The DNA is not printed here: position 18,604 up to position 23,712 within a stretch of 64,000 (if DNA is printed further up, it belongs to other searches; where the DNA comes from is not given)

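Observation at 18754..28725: Tandem pair of 1.6-kaa secreted proteins combining a C25 gingipain-like peptidase, an FG-GAP beta-propeller and a T9SS C-terminal domain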

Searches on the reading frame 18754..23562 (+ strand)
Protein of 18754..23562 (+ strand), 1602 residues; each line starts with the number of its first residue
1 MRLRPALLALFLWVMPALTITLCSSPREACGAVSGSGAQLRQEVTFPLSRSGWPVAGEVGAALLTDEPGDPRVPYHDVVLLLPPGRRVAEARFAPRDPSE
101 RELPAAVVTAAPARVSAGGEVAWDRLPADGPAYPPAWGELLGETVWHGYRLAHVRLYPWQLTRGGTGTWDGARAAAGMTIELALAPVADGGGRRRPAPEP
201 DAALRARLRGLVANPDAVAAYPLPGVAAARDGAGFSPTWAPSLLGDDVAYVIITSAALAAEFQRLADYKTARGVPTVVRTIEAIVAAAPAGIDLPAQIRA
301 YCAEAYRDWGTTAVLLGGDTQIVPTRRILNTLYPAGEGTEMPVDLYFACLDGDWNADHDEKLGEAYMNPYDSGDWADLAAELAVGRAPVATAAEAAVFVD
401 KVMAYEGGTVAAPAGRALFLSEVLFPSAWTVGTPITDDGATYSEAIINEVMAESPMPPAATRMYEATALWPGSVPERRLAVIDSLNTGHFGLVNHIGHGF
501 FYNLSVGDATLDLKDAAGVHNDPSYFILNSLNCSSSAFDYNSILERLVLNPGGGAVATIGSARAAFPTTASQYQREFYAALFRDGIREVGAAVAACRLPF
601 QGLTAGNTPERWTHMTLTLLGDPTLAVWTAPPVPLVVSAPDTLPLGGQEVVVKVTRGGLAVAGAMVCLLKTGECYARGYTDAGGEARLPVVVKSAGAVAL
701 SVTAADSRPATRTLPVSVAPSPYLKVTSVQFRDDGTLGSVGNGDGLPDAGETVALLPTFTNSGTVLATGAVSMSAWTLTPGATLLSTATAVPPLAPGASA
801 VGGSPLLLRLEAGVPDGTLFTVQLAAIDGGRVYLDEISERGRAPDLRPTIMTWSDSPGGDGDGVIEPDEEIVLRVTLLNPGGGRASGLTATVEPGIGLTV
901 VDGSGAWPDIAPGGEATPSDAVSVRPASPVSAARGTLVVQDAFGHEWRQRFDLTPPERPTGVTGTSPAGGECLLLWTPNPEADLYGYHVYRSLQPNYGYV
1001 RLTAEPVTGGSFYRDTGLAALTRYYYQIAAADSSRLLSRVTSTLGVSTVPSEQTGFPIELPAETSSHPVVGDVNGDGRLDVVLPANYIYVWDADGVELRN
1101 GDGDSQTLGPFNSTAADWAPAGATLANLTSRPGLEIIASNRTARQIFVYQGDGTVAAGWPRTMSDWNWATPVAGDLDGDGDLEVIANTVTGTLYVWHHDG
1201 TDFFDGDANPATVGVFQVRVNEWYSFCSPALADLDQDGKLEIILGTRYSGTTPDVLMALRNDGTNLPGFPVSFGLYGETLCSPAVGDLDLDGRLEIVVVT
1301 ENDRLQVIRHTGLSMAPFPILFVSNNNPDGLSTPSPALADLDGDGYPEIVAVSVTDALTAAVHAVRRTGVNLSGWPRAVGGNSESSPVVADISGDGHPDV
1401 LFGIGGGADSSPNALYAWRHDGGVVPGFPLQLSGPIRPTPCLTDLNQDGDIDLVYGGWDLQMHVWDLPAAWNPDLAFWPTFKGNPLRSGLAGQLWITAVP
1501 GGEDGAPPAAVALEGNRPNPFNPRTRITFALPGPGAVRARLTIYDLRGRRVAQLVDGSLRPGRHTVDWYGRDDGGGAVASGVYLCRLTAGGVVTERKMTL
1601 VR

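Call 5: search_protein_families(library=pfam, proteins=[window:18754-23562:+], max_evalue=0.01)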
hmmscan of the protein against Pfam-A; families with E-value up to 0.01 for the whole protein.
window:18754-23562:+ (1602 aa): 4 families
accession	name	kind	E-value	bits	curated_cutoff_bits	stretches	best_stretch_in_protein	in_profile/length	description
PF01364.23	Peptidase_C25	-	1.6e-60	205.8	23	1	250-626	1-373/374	Peptidase family C25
PF13517.12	FG-GAP_3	-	1.8e-34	118.6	26.9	6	1233-1298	1-61/61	FG-GAP-like repeat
PF01839.29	FG-GAP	-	3.4e-18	65.5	22.1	2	1335-1351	4-20/37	FG-GAP repeat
PF13860.13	FlgD_ig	-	1.4e-07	31.8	27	1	1528-1589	13-75/79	FlgD Ig-like domain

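Call 6: search_protein_families(library=ncbifam, proteins=[window:18754-23562:+], max_evalue=0.01)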
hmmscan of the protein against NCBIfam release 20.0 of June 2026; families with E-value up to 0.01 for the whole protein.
window:18754-23562:+ (1602 aa): 9 families
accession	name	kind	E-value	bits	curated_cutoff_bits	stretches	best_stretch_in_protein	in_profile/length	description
NF052323.1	T9SSA_dep_M6i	equivalog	2.5e-27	95.3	600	3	1335-1589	788-1026/1043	T9SS-dependent M6-like inactivated metalloprotease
NF033707.1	T9SS_sortase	equivalog_domain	1.2e-26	92.7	420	3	474-627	583-732/1095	type IX secretion system sortase PorU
NF052324.1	PorU_rel_Nterm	equivalog_domain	3.6e-09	35.3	450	1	480-631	615-769/879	putative type IX secretion system sortase PorU2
TIGR03900.1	prc_long_Delta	hypoth_equivalog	3.6e-05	21.9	660.95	0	728-770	670-709/973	MXAN_5808 family serine peptidase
TIGR04183.1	Por_Secre_tail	domain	0.00016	21.6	23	1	1518-1598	3-69/72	T9SS type A sorting domain-containing protein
NF005176.1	PRK06655.1-1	equivalog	0.0021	18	230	1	1537-1590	97-150/197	flagellar hook assembly protein FlgD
NF009276.0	PRK12633.1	equivalog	0.003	17.3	383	1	1536-1589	128-181/234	flagellar basal body rod modification protein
NF052506.1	PA5033_fam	subfamily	0.004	16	100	0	1116-1198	158-235/284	PA5033 family protein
NF038112.1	myxo_dep_M36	subfamily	0.0043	14.2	1500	0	855-934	871-954/1604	myxosortase-dependent M36 family metallopeptidase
